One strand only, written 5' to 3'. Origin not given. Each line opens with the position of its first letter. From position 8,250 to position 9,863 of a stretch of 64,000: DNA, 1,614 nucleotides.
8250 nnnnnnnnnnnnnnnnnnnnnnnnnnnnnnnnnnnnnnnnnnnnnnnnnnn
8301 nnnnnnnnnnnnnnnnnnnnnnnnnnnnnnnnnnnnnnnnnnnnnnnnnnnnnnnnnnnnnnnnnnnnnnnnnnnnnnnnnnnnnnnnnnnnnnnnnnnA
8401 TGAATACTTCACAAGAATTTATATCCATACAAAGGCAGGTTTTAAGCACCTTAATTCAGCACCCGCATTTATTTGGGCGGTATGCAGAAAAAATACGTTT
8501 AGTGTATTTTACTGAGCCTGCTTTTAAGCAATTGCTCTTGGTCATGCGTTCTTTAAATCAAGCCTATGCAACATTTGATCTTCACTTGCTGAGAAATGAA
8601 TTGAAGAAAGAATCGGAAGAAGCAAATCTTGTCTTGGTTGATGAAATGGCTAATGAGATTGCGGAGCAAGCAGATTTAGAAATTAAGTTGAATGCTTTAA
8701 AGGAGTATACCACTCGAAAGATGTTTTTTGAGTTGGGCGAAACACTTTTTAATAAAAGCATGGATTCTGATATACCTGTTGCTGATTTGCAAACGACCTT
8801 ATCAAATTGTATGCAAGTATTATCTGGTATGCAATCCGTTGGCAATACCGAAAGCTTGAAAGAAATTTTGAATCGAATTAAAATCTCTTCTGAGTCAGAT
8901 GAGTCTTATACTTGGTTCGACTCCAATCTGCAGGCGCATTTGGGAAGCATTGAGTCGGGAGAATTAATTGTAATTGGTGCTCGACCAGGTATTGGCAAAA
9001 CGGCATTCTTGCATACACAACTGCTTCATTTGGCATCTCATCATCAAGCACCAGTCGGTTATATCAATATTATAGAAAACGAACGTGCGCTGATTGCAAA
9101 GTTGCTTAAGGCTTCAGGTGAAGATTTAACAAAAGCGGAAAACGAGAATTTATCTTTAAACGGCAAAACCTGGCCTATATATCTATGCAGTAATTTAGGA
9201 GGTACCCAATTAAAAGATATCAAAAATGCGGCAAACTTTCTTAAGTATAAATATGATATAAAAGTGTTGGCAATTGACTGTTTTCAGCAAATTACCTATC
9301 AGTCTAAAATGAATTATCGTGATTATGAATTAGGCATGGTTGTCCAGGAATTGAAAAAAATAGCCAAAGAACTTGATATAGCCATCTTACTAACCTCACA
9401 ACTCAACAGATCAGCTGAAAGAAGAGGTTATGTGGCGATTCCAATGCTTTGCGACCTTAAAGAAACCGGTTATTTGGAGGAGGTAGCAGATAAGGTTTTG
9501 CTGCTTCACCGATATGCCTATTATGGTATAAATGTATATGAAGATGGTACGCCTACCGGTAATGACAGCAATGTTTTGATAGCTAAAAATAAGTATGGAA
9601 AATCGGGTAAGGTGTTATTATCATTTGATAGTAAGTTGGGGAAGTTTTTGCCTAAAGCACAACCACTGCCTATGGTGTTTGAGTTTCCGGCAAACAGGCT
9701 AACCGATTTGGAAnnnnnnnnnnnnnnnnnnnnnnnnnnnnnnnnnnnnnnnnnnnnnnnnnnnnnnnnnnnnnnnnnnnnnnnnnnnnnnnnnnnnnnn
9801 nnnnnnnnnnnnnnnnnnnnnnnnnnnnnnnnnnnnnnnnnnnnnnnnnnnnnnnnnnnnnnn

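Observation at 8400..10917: Compact retron in which the RT and msr/msd RNA are coupled to a DnaB-family helicase rather than a known retron effector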

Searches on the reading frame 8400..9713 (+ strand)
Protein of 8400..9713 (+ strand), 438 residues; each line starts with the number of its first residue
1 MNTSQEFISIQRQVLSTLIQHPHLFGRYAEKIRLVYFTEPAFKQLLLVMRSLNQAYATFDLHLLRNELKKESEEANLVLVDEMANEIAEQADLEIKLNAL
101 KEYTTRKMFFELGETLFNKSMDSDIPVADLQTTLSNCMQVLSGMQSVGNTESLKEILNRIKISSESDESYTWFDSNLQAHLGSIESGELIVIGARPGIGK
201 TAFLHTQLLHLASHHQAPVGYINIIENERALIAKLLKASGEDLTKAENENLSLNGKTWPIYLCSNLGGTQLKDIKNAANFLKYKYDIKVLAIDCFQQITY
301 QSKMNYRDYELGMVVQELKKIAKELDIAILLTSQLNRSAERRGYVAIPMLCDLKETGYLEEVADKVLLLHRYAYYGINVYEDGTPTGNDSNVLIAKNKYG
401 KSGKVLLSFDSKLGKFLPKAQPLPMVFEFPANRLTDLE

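Call 3: search_protein_families(library=pfam, proteins=[window:8400-9713:+], max_evalue=0.01)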
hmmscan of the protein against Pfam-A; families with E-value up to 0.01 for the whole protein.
window:8400-9713:+ (438 aa): 6 families
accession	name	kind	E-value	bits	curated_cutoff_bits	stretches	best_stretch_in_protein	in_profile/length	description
PF03796.21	DnaB_C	-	1.6e-38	133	27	1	176-416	8-253/255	DnaB-like helicase C terminal domain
PF13481.12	AAA_25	-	8.7e-10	39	27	1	182-337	28-192/195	AAA domain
PF06745.19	ATPase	-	1.4e-06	28.3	26.6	1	182-344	14-173/231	KaiC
PF00772.26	DnaB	-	4.5e-05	23.9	23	1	9-93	7-94/103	DnaB-like helicase N terminal domain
PF13191.12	AAA_16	-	0.0052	17.7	32.6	0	177-267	12-103/167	AAA ATPase domain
PF08278.16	DnaG_DnaB_bind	-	0.0066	17.2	29.1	0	11-52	1-42/124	DNA primase DnaG DnaB-binding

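Call 4: search_protein_families(library=padloc, proteins=[window:8400-9713:+], max_evalue=0.01)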
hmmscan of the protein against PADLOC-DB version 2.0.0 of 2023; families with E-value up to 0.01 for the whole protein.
window:8400-9713:+ (438 aa): 1 family
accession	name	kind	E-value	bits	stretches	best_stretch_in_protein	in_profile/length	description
PDLC04140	mad8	-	0.00031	18.3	1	183-235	23-70/314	mads_8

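Call 8: search_protein_families(library=ncbifam, proteins=[window:8400-9713:+], max_evalue=0.01)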
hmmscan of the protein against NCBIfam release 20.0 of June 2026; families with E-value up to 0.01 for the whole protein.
window:8400-9713:+ (438 aa): 18 families
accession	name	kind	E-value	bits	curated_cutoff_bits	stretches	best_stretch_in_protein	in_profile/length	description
TIGR00665.1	DnaB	equivalog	1.5e-45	155.8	385.25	1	8-418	6-432/435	replicative DNA helicase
TIGR03600.1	phage_DnaB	exception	3.7e-35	121.7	498.65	1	12-409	6-421/421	phage replicative helicase, DnaB family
NF006306.0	PRK08506.1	equivalog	5e-32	111.1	596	1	8-419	7-451/472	replicative DNA helicase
NF006606.0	PRK09165.1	equivalog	1.2e-29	103.3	540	2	256-417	312-485/497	replicative DNA helicase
NF004384.0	PRK05748.1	equivalog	1.6e-29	102.8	525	1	10-417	16-440/452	replicative DNA helicase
NF040583.1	dnaB_SPI-7_type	exception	1.5e-25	90.2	655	2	288-416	310-431/434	SPI-7-type island replicative DNA helicase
NF005852.0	PRK07773.1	equivalog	6.2e-25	87.6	780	2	10-359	30-399/886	replicative DNA helicase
NF005240.0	PRK06749.1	subfamily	6.8e-25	87.7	686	1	11-417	9-425/428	replicative DNA helicase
NF004967.0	PRK06321.1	equivalog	2.4e-24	86.1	751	1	179-417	218-463/472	replicative DNA helicase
NF004109.0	PRK05595.1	equivalog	4.1e-22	78.5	737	1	8-416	12-435/444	replicative DNA helicase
NF005424.0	PRK07004.1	equivalog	1.9e-20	72.9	834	1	179-417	205-449/460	replicative DNA helicase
NF006443.0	PRK08760.1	equivalog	1.5e-18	66.4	741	1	276-419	329-467/476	replicative DNA helicase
NF006458.0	PRK08840.1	equivalog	8.4e-17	61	884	1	176-421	206-458/464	replicative DNA helicase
NF005945.0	PRK08006.1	equivalog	1.3e-16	60.5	898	1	178-420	215-464/471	replicative DNA helicase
NF005369.0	PRK06904.1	equivalog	7.6e-16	57.9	809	1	284-417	334-462/474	replicative DNA helicase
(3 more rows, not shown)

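Call 9: find_homologous_proteins(query=window:8400-9713:+, max_evalue=1e-10)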
Query window:8400-9713:+ (438 aa): 245 proteins with E <= 1e-10 among 8000 candidates; the best 120 are listed.
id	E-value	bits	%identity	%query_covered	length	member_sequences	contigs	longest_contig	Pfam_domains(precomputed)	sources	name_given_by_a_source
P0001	9.8e-286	965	100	100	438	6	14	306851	PF06745.20,PF03796.22,PF13481.13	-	-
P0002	1.4e-240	817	85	100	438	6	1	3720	PF06745.20,PF03796.22,PF00772.27,PF13481.13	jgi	-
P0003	3.2e-162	559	58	99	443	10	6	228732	PF03796.22,PF00772.27,PF13481.13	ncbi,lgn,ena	-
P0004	3.8e-140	486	54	100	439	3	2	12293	PF06745.20,PF03796.22,PF13481.13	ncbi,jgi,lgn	jgi:replicative DNA helicase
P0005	6.8e-138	479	53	100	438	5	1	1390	PF06745.20,PF03796.22,PF13481.13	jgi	jgi:replicative DNA helicase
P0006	1.2e-135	471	52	100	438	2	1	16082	PF03796.22,PF13481.13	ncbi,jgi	jgi:replicative DNA helicase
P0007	1.4e-133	464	51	100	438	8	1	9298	PF06745.20,PF03796.22,PF13481.13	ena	-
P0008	3.2e-132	460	51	98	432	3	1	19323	PF03796.22,PF13481.13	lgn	-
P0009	3.3e-130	453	50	100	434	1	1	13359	PF03796.22,PF13481.13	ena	-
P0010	4.2e-128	446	49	100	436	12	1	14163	PF03796.22,PF13481.13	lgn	-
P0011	2.3e-127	444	49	100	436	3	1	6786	PF03796.22,PF13481.13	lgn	-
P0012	1.1e-126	442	48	100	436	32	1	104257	PF03796.22,PF13481.13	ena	-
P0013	2.1e-126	441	48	100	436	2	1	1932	PF03796.22,PF13481.13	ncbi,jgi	jgi:replicative DNA helicase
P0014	6.4e-125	436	48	100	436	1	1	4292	PF03796.22,PF13481.13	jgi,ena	jgi:replicative DNA helicase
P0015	3.2e-88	315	47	74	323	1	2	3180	PF03796.22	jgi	jgi:replicative DNA helicase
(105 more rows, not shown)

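Call 17: find_related_loci(query=A1, collection=genome_contigs, flank=6000)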
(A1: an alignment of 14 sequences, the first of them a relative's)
Query A1 (438 aa) in genome_contigs; peptide patterns used: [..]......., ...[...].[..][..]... (x = any residue, [..] = any of these).
56 stretches matched a pattern; 10 encode a relative of the query (tblastn E <= 1e-3); 10 distinct loci.
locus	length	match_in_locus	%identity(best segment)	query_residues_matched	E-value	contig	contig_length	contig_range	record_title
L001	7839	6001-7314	85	1-438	0e+0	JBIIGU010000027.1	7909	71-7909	MAG: Bacteroidia bacterium isolate ME2001-07-16D8pf_3300042503_group1_bin51 Rohwer_bin1046_scaffold_10507_c1, whole geno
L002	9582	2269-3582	85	1-438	0e+0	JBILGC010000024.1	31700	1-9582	MAG: Bacteroidia bacterium isolate ME2016-09-23_3300044730_group7_bin147 Rohwer_bin1064_scaffold_505_c1, whole genome sh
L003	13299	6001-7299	58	6-438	5e-172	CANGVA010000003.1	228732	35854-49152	MAG: Bacteroidetes bacterium isolate RE-15aug16-236 genome assembly, contig: RE-15aug16-C19, whole genome shotgun sequen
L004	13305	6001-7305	50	1-438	9e-141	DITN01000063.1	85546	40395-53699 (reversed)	MAG TPA_asm: Bacteroidetes bacterium UBA6183 UBA6183_contig_225873, whole genome shotgun sequence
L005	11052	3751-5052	49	1-438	5e-139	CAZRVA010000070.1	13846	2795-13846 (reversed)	MAG TPA_asm: uncultured Chitinophaga sp. isolate binchicken_co263_375 genome assembly, contig: NODE_3754_length_13846_co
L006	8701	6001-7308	49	1-438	1e-136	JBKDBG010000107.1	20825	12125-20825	MAG: Bacteroidota bacterium isolate samp_2079_concoct_418 samp_2079_1278753, whole genome shotgun sequence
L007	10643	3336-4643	48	1-438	2e-136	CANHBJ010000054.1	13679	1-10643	MAG: Bacteroidetes bacterium isolate RE-16jun15-135 genome assembly, contig: RE-16jun15-C3440, whole genome shotgun sequ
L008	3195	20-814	57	171-437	1e-101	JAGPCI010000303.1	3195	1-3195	MAG: Bacteroidia bacterium isolate Gw_SlAct_bin_24 Gw_SlAct_179784_length_3195_cov_2.862125, whole genome shotgun sequen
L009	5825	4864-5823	49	1-319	1e-94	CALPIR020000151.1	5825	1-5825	MAG: Chitinophaga pinensis isolate HRS-ES8-bin-125 genome assembly, contig: HRS-ES8-C7757, whole genome shotgun sequence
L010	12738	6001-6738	27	176-417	4e-19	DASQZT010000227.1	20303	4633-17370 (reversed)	MAG TPA_asm: Bryobacteraceae bacterium isolate SMAG_U11099 k141_253407, whole genome shotgun sequence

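Call 34: find_encoding_contigs(protein=P0001, flank=3000, max_places=6)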
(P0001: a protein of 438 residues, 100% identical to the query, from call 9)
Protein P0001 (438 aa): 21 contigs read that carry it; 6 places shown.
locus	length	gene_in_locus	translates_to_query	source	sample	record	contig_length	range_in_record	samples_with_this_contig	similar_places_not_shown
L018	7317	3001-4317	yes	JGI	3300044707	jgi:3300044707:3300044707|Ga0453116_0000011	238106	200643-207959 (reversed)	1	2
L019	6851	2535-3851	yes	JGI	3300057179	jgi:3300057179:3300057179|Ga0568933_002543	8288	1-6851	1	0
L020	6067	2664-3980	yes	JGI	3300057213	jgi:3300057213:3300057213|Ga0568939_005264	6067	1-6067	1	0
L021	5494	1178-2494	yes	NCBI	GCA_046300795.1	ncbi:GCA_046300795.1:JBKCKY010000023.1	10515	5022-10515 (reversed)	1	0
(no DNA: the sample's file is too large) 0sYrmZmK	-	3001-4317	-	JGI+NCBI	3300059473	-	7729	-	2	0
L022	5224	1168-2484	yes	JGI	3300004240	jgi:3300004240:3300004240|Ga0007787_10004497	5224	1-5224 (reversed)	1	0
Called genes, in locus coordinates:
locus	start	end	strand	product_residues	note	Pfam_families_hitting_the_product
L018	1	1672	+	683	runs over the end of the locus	PF00676:E1_dh, PF02779:Transket_pyr, PF02780:Transketolase_C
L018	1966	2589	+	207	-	PF00702:Hydrolase, PF13419:HAD_2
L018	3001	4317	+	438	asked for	PF06745:ATPase (weak), PF13481:AAA_25, PF03796:DnaB_C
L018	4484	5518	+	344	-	PF00078:RVT_1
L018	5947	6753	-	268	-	PF00215:OMPdecase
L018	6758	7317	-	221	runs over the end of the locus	PF13505:OMP_b-brl (weak), PF13568:OMP_b-brl_2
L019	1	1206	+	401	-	?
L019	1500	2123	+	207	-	PF00702:Hydrolase, PF13419:HAD_2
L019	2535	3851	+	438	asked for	PF06745:ATPase (weak), PF13481:AAA_25, PF03796:DnaB_C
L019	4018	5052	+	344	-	PF00078:RVT_1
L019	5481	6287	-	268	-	PF00215:OMPdecase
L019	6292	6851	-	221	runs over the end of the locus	PF13505:OMP_b-brl (weak), PF13568:OMP_b-brl_2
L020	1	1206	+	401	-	?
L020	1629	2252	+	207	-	PF00702:Hydrolase, PF13419:HAD_2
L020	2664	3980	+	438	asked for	PF06745:ATPase (weak), PF13481:AAA_25, PF03796:DnaB_C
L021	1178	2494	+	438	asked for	PF06745:ATPase (weak), PF13481:AAA_25, PF03796:DnaB_C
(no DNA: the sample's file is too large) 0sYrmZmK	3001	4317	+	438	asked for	PF06745:ATPase (weak), PF13481:AAA_25, PF03796:DnaB_C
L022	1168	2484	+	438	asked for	PF06745:ATPase (weak), PF13481:AAA_25, PF03796:DnaB_C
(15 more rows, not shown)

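Call 35: search_solved_structures(query=A1, max_evalue=0.00001, show_alignments=2)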
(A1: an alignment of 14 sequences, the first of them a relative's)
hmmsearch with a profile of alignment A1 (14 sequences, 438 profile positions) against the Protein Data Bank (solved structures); distinct sequences matched with E-value up to 0.00001: 13.
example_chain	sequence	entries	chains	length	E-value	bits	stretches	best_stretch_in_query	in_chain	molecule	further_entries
4nmn_A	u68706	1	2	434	2.3e-42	148.5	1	12-418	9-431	Replicative DNA helicase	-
2vye_A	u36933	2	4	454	6.6e-36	127.2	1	11-421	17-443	REPLICATIVE DNA HELICASE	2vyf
2r6a_A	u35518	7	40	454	2.2e-35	125.5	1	11-421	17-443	Replicative helicase | Replicative DNA helicase DnaB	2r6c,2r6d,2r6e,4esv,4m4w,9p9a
2q6t_A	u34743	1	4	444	2.3e-29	105.7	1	37-420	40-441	DnaB replication fork helicase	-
4zc0_A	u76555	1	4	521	8.2e-27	97.3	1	6-393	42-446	Replicative DNA helicase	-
3bgw_A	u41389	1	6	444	3e-25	92.1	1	79-421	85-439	DNAB-Like Replicative Helicase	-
3bh0_A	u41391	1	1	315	4.7e-25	91.5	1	187-421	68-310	DNAB-LIKE REPLICATIVE HELICASE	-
6bbm_A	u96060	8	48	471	6.3e-25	91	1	13-418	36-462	Replicative DNA helicase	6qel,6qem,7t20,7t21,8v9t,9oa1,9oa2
7t22_A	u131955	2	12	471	6.6e-25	91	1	13-418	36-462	Replicative DNA helicase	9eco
6t66_A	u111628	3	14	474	2.4e-22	82.6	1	30-418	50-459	Replicative DNA helicase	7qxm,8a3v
9dls_A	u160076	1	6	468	2.4e-22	82.5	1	30-418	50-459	Replicative DNA helicase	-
4a1f_A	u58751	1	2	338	4.2e-21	78.4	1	175-393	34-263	REPLICATIVE DNA HELICASE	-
6kza_A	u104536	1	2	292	6.9e-21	77.7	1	175-418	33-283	Replicative DNA helicase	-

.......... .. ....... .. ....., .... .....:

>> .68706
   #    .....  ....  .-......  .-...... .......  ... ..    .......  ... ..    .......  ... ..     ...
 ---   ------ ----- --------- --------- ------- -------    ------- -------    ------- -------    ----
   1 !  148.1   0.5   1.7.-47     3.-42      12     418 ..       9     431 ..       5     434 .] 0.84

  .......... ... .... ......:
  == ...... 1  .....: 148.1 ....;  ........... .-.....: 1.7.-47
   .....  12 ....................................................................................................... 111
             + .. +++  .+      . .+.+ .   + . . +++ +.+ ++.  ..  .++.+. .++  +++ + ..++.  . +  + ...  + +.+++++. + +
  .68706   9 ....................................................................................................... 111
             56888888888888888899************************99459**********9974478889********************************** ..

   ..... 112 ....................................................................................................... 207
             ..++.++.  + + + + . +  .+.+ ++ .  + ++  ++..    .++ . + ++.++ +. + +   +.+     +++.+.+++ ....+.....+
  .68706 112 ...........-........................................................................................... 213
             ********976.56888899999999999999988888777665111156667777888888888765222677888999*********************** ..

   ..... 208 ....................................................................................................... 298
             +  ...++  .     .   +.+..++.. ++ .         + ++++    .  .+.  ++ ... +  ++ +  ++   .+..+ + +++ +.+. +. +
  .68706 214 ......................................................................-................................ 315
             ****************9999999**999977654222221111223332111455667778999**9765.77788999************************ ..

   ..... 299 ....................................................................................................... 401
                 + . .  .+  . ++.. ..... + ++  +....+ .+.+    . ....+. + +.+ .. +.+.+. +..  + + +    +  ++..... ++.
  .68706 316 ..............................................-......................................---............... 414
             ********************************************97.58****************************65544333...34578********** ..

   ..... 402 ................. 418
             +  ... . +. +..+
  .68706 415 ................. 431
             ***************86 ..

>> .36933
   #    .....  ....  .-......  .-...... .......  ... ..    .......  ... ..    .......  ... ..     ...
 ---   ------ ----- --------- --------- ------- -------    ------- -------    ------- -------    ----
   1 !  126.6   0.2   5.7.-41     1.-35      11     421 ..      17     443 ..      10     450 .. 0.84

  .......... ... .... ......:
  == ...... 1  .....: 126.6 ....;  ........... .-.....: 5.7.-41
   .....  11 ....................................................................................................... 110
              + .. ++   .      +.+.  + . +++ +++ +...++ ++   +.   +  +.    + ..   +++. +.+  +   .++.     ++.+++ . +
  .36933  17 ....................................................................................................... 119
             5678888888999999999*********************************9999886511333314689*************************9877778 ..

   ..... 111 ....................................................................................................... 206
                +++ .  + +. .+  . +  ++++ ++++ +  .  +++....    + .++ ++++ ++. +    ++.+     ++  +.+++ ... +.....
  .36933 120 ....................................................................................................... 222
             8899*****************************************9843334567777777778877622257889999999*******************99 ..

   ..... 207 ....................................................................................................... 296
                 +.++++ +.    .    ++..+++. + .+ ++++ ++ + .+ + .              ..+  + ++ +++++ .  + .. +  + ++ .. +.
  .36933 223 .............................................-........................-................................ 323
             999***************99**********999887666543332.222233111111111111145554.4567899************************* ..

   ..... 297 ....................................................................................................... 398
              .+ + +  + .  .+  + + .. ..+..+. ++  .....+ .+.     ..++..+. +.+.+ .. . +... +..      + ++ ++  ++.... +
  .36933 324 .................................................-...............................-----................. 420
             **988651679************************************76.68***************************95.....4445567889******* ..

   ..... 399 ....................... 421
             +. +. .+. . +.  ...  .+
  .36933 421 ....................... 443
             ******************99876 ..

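Call 74: find_encoding_contigs(protein=P0012, flank=6000, max_places=2)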
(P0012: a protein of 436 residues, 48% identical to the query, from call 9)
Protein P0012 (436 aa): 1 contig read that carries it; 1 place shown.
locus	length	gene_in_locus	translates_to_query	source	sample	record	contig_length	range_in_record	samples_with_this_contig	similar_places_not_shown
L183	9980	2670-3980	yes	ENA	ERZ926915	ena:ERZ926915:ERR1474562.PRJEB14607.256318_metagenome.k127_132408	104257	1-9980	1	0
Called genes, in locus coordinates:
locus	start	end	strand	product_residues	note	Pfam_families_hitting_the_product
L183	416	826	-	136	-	-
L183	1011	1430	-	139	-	-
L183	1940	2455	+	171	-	-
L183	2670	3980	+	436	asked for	PF13481:AAA_25 (weak), PF03796:DnaB_C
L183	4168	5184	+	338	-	PF00078:RVT_1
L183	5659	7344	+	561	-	PF17391:Urocanase_N, PF01175:Urocanase, PF17392:Urocanase_C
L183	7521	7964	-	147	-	-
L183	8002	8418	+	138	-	-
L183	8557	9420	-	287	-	PF00291:PALP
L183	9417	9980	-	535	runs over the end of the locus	PF01832:Glucosaminidase, PF01476:LysM (weak), PF23473:LysM3_LYK4_5 (faint), PF01476:LysM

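Call 75: find_encoding_contigs(protein=P0008, flank=6000, max_places=2)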
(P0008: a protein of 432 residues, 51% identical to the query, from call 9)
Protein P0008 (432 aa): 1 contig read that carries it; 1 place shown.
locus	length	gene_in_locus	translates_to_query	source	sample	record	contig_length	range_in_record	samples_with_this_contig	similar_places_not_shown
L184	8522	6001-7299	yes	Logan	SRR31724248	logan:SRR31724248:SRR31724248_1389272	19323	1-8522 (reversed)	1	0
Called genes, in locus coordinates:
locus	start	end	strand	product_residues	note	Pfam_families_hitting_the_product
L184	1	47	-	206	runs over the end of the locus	PF13271:DUF4062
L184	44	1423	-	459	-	PF01420:Methylase_S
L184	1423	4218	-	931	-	PF04313:HSDR_N (weak), PF00270:DEAD, PF04851:ResIII, PF18766:SWI2_SNF2, PF08463:EcoEI_R_C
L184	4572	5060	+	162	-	-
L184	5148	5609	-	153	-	-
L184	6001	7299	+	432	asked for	PF03796:DnaB_C, PF13481:AAA_25 (weak)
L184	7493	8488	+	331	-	PF00078:RVT_1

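Call 82: predict_structure(alignment_id=A10)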
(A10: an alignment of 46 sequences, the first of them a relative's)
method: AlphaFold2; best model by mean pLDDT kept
length: 438 residues; sequences in the alignment: 46
mean_pLDDT: 79.0   pTM: 0.60
mean pLDDT of the five models: 79.0, 78.7, 77.5, 77.4, 76.5
residues with pLDDT >= 90: 58; 70-90: 287; 50-70: 72; < 50: 21
segments of 3 or more residues with pLDDT < 50: 146-150, 161-167, 249-253
pLDDT, mean of each block of 10 residues (from residue 1): 72 89 81 86 88 79 82 71 77 83 85 86 83 79 56 56 51 88 90 90 92 86 81 82 61 59 75 86 87 85 71 88 91 84 73 67 89 86 85 86 88 85 56 57
secondary structure, 60 per line:
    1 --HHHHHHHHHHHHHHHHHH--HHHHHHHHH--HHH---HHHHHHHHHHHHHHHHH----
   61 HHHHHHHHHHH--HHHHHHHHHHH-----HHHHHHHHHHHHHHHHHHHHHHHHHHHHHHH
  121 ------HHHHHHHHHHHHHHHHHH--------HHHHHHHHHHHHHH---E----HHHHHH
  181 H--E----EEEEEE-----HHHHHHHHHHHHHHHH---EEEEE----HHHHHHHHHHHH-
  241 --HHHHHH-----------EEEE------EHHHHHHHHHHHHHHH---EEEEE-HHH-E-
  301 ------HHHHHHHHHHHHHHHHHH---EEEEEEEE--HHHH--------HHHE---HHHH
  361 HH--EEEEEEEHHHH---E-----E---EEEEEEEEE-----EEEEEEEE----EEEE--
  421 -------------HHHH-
elements in order: H3-20 H23-31 H40-56 H61-71 H74-84 H90-120 H127-144 H153-166 H175-181 E189-194 H200-215 E219-223 H228-239 H243-248 E260-263 H271-285 E289-293 H307-324 E328-335 H338-341 H357-362 E365-371 H372-375 E389-397 E403-410 E415-418 H434-437
